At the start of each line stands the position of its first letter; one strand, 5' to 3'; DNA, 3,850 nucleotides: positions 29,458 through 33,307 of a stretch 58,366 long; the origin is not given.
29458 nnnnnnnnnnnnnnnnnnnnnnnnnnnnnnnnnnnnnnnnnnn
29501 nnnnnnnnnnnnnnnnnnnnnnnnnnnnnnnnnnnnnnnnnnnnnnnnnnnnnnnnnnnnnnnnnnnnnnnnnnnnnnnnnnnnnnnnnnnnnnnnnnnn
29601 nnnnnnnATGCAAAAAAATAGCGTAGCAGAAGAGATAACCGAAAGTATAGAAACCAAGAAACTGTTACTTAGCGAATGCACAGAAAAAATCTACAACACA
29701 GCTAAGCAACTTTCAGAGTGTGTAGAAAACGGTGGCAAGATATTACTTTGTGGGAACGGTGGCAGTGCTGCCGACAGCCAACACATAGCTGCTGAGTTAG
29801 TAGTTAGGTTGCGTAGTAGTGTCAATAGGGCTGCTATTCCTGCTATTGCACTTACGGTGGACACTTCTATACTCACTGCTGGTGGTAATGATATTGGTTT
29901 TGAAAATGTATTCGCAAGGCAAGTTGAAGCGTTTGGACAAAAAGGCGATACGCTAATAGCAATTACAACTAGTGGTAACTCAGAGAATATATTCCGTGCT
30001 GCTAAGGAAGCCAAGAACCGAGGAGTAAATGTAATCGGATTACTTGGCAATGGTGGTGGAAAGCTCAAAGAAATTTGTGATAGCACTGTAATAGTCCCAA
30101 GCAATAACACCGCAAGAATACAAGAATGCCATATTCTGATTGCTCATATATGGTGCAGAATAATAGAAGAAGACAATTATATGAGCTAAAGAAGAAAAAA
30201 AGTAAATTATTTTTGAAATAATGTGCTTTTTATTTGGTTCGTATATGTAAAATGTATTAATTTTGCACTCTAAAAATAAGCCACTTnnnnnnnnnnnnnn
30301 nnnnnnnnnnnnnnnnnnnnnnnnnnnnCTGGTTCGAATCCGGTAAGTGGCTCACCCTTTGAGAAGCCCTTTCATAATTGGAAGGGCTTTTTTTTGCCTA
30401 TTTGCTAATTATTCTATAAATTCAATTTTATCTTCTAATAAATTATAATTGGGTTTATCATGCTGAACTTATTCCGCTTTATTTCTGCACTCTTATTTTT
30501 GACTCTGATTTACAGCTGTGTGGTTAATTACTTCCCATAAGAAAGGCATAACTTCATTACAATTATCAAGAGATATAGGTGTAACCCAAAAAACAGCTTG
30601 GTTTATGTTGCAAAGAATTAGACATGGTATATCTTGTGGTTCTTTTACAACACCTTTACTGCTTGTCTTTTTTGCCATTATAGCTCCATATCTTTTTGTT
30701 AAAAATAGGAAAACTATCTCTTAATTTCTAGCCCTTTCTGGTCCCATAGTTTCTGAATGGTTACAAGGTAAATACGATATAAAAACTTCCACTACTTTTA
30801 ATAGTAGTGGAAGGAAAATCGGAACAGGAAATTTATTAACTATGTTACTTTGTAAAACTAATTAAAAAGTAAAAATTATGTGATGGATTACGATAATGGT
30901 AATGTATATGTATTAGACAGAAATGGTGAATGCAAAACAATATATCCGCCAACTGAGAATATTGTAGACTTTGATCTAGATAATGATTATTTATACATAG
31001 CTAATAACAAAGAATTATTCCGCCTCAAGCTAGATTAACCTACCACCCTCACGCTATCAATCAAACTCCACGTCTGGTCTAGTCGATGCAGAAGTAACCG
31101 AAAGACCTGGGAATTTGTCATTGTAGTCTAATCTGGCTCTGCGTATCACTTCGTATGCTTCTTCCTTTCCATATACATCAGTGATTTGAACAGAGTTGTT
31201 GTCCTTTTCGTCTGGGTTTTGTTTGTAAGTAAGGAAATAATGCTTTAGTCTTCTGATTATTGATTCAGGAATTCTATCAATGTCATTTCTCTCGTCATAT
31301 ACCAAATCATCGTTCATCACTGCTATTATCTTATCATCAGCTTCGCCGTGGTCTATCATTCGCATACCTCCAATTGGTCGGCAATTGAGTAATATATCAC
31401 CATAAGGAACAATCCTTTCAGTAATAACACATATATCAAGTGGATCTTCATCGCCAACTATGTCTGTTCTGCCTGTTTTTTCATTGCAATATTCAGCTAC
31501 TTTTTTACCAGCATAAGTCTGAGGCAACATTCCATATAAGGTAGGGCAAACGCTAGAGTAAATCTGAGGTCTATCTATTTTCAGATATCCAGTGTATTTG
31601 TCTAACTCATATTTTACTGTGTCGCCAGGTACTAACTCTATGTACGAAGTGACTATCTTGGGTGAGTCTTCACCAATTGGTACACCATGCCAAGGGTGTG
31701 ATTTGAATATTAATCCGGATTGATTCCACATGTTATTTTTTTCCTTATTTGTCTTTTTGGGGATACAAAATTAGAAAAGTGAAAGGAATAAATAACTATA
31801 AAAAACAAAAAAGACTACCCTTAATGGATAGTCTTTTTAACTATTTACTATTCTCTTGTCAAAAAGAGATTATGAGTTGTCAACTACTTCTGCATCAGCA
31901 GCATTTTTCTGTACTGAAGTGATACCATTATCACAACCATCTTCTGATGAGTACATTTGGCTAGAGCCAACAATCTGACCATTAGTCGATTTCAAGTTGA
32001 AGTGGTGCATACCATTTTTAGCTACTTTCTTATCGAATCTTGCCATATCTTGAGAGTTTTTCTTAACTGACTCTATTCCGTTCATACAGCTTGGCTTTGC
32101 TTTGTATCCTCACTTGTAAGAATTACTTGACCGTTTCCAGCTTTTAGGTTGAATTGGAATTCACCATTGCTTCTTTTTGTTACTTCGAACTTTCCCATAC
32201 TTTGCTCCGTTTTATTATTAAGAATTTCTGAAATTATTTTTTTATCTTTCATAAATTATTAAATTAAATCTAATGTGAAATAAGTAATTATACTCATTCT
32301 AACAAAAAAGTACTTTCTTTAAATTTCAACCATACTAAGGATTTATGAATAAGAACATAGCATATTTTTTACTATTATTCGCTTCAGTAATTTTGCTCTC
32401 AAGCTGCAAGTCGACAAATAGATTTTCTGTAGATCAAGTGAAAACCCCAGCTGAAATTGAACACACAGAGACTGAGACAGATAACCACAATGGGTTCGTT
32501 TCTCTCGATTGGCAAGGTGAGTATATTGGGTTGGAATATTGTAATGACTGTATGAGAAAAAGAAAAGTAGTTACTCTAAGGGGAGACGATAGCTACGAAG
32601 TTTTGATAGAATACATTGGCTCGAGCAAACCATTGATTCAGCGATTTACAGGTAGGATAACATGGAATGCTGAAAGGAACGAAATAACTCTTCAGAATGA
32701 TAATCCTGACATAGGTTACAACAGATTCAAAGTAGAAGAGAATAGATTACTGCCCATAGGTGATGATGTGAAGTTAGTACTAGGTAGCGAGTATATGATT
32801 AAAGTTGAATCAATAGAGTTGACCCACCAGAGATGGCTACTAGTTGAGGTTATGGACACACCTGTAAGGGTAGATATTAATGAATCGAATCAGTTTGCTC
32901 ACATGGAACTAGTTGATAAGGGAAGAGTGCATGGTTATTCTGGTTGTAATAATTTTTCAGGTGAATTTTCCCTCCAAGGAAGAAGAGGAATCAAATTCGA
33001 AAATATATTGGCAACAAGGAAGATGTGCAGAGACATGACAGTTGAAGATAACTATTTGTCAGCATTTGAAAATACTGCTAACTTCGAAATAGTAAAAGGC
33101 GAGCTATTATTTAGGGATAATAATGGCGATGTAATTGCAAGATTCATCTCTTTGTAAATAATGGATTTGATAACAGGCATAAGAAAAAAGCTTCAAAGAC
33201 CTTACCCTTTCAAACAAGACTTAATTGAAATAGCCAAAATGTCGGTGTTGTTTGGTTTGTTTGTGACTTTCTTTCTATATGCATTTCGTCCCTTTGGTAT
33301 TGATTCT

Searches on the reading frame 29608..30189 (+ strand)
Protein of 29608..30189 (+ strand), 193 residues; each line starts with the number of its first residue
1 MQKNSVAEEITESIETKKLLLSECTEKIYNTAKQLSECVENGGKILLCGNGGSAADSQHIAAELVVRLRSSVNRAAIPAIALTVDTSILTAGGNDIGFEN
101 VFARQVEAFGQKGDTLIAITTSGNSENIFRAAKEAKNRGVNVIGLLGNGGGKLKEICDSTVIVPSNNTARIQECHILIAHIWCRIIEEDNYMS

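Call 50: search_protein_families(library=pfam, proteins=[window:29608-30189:+], max_evalue=0.00001)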
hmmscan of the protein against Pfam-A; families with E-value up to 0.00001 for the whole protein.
window:29608-30189:+ (193 aa): 2 families
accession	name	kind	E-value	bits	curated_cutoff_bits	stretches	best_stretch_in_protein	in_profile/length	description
PF13580.11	SIS_2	-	3.2e-25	89.2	27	1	20-147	13-138/138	SIS domain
PF01380.27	SIS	-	3.9e-07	30.4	25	1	111-169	52-110/131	SIS domain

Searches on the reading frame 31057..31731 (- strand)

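Call 50: search_protein_families(library=pfam, proteins=[window:31057-31731:-], max_evalue=0.00001)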
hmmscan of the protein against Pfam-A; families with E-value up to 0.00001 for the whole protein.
window:31057-31731:- (224 aa): 1 family
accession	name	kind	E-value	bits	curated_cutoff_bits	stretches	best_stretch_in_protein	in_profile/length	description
PF00719.24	Pyrophosphatase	-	1.5e-41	142.2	23.5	1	30-203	2-152/153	Inorganic pyrophosphatase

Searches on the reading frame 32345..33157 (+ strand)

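Call 50: search_protein_families(library=pfam, proteins=[window:32345-33157:+], max_evalue=0.00001)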
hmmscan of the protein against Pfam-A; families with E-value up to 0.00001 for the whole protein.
window:32345-33157:+ (270 aa): 2 families
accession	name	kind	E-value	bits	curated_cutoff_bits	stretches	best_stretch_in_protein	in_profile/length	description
PF03724.22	META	-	1.4e-21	77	24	1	158-267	3-108/109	META domain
PF04170.18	NlpE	-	4.2e-07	31.1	22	1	65-143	6-81/86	NlpE N-terminal domain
